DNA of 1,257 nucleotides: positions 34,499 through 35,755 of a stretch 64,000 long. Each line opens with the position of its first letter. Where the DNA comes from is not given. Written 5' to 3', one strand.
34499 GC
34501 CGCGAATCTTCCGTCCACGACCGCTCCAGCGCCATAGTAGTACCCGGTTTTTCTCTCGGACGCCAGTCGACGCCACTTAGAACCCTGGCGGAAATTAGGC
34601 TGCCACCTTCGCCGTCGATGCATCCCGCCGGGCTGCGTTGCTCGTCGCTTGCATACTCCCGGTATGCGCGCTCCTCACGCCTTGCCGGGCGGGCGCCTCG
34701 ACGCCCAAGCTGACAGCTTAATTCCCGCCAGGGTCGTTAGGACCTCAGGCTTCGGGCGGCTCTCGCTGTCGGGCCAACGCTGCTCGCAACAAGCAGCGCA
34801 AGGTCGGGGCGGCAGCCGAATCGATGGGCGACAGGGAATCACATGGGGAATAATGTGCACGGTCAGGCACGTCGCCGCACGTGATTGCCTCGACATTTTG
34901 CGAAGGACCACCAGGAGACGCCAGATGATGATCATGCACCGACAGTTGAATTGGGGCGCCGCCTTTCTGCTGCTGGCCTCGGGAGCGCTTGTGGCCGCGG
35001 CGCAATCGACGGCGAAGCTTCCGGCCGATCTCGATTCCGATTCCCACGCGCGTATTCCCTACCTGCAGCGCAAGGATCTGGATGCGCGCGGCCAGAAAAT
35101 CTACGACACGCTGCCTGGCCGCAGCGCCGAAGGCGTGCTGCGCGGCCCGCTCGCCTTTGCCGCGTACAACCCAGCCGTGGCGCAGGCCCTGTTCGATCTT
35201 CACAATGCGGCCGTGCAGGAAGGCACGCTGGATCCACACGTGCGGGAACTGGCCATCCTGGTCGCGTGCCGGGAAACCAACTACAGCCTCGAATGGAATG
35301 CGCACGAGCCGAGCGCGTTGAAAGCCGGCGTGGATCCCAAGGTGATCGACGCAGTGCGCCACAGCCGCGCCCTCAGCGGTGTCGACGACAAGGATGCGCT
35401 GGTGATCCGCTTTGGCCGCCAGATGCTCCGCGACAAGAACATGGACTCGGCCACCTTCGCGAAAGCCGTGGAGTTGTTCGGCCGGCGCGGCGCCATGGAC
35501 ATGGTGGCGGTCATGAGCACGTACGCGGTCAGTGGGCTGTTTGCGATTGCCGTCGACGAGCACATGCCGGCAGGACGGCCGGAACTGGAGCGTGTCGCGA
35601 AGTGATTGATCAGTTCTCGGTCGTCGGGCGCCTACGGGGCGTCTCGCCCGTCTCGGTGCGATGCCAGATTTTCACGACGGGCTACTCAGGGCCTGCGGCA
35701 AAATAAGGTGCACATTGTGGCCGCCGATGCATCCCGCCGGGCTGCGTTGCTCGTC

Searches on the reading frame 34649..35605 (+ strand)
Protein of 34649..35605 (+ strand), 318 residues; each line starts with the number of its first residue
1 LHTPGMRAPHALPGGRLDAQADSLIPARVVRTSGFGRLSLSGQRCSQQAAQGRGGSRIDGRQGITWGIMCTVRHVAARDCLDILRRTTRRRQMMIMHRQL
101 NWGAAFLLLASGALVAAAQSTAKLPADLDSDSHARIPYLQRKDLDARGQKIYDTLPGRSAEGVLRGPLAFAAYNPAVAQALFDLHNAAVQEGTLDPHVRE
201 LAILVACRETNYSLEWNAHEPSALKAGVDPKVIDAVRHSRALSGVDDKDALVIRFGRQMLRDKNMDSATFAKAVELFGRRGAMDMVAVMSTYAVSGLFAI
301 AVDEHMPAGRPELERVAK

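Call 75: search_protein_families(library=pfam, proteins=[window:34649-35605:+], max_evalue=0.00001)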
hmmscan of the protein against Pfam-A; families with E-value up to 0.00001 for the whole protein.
window:34649-35605:+ (318 aa): 1 family
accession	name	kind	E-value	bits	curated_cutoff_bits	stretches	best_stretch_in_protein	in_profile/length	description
PF02627.25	CMD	-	1.1e-08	35.4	23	1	175-242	1-69/84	Carboxymuconolactone decarboxylase family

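Call 77: find_homologous_proteins(query=window:34742-35602:+, max_evalue=1e-30)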
Query window:34742-35602:+ (287 aa): 2454 proteins with E <= 1e-30 among 8000 candidates; the best 120 are listed.
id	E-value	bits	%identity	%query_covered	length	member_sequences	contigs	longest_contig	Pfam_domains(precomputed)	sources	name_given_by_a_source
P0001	1.1e-135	469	95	79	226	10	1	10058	PF02627.26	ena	-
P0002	1.7e-126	439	90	78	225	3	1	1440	PF02627.26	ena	-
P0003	4.4e-126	438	89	79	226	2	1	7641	PF02627.26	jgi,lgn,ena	-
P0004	4.5e-125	434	91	76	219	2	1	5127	PF02627.26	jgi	jgi:4-carboxymuconolactone decarboxylase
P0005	3.0e-124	432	88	78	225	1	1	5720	PF02627.26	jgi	jgi:4-carboxymuconolactone decarboxylase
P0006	1.0e-122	427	86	79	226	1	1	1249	PF02627.26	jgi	jgi:4-carboxymuconolactone decarboxylase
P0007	1.7e-120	420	86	78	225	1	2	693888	PF02627.26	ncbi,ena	-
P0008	1.8e-120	419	86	78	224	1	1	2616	PF02627.26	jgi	jgi:4-carboxymuconolactone decarboxylase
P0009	3.4e-120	419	84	78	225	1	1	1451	PF02627.26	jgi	jgi:4-carboxymuconolactone decarboxylase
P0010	3.8e-119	415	84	78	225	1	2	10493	PF02627.26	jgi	jgi:4-carboxymuconolactone decarboxylase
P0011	4.0e-119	415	84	78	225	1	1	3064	PF02627.26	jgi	jgi:4-carboxymuconolactone decarboxylase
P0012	7.7e-119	414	86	78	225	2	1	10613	PF02627.26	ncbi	-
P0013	9.9e-119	414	84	78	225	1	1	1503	PF02627.26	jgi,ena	-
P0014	1.2e-118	413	84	78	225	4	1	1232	PF02627.26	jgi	jgi:4-carboxymuconolactone decarboxylase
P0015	2.2e-118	413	84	78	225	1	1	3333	PF02627.26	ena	-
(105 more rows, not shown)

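Call 78: find_encoding_contigs(protein=P0001, flank=3000, max_places=2)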
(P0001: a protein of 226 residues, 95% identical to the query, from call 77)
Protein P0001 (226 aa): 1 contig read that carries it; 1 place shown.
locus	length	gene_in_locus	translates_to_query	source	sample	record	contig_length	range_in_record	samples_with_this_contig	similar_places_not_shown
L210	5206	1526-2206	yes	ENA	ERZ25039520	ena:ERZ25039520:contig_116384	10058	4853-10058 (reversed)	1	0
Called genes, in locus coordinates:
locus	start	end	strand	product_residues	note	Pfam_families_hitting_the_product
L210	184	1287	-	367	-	PF00756:Esterase, PF12697:Abhydrolase_6 (weak)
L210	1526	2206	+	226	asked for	PF02627:CMD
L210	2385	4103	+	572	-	-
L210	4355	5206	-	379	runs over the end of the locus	PF01436:NHL (faint)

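Call 79: find_encoding_contigs(protein=P0003, flank=3000, max_places=2)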
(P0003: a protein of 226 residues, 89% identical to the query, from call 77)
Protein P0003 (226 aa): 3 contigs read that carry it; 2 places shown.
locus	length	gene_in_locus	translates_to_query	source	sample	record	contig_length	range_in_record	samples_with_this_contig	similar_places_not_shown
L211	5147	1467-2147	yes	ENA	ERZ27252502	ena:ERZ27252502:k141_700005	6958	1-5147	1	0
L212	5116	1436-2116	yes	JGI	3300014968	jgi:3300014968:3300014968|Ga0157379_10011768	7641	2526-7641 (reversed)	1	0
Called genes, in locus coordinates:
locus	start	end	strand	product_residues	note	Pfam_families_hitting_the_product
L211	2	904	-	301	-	?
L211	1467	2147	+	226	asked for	PF02627:CMD (weak)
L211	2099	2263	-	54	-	-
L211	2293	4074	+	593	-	-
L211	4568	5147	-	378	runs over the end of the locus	PF01436:NHL (faint)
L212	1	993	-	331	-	?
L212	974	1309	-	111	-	-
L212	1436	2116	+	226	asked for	PF02627:CMD (weak)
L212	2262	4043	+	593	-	-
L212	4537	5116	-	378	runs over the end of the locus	PF01436:NHL (faint)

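Call 80: find_encoding_contigs(protein=P0007, flank=3000, max_places=2)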
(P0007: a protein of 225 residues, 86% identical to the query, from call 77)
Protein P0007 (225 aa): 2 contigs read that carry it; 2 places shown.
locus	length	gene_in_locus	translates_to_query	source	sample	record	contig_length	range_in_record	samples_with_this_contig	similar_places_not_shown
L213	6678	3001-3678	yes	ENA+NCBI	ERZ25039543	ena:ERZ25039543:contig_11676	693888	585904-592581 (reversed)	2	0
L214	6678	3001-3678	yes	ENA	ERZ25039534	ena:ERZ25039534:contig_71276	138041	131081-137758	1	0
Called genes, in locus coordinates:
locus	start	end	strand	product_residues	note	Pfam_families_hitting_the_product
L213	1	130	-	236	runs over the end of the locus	PF13398:Peptidase_M50B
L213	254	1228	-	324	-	PF12029:DUF3516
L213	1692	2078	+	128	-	-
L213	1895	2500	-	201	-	-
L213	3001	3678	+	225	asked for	PF02627:CMD (weak)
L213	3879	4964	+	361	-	PF00903:Glyoxalase (faint), PF13669:Glyoxalase_4 (faint)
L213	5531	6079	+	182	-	PF04542:Sigma70_r2, PF08281:Sigma70_r4_2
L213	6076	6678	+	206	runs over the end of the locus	PF22599:SecDF_P1_head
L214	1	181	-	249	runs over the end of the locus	PF13398:Peptidase_M50B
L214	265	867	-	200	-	PF12029:DUF3516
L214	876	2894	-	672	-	PF00270:DEAD, PF04851:ResIII, PF22527:DEXQc_Suv3, PF00271:Helicase_C (weak), PF12029:DUF3516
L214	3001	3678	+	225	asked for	PF02627:CMD (weak)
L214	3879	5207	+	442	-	PF00903:Glyoxalase (faint)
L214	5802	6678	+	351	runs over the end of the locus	PF08281:Sigma70_r4_2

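Call 81: find_encoding_contigs(protein=P0012, flank=3000, max_places=2)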
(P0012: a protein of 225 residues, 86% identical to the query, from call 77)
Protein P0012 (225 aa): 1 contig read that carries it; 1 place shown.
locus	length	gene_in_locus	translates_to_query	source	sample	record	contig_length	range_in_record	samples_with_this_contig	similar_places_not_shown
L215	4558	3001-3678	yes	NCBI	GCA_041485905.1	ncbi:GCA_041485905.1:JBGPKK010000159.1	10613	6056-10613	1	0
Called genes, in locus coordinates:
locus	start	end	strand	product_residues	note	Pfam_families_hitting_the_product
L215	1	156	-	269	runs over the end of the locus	-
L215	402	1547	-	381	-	PF02126:PTE, PF04909:Amidohydro_2 (weak)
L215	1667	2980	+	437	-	PF07995:GSDH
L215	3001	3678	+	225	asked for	PF02627:CMD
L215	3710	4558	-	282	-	?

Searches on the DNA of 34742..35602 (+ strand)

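Call 82: search_with_rna_model(model_id=R1, sources=[L210, L211, L212, L213, L214, L215], max_evalue=0.01)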
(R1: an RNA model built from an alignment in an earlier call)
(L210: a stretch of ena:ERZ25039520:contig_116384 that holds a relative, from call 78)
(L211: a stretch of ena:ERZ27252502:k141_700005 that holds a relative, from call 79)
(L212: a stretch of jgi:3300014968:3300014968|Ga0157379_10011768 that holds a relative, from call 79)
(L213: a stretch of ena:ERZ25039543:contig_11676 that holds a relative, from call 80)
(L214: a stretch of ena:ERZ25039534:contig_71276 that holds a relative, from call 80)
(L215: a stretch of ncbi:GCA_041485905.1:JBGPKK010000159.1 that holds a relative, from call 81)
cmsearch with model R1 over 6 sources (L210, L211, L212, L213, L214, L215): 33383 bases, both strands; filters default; matches with E-value up to 0.01: 2.
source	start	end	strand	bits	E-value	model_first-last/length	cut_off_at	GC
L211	4116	4189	-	81.6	2e-18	1-74/74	no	0.64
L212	4085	4158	-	81.6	2e-18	1-74/74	no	0.64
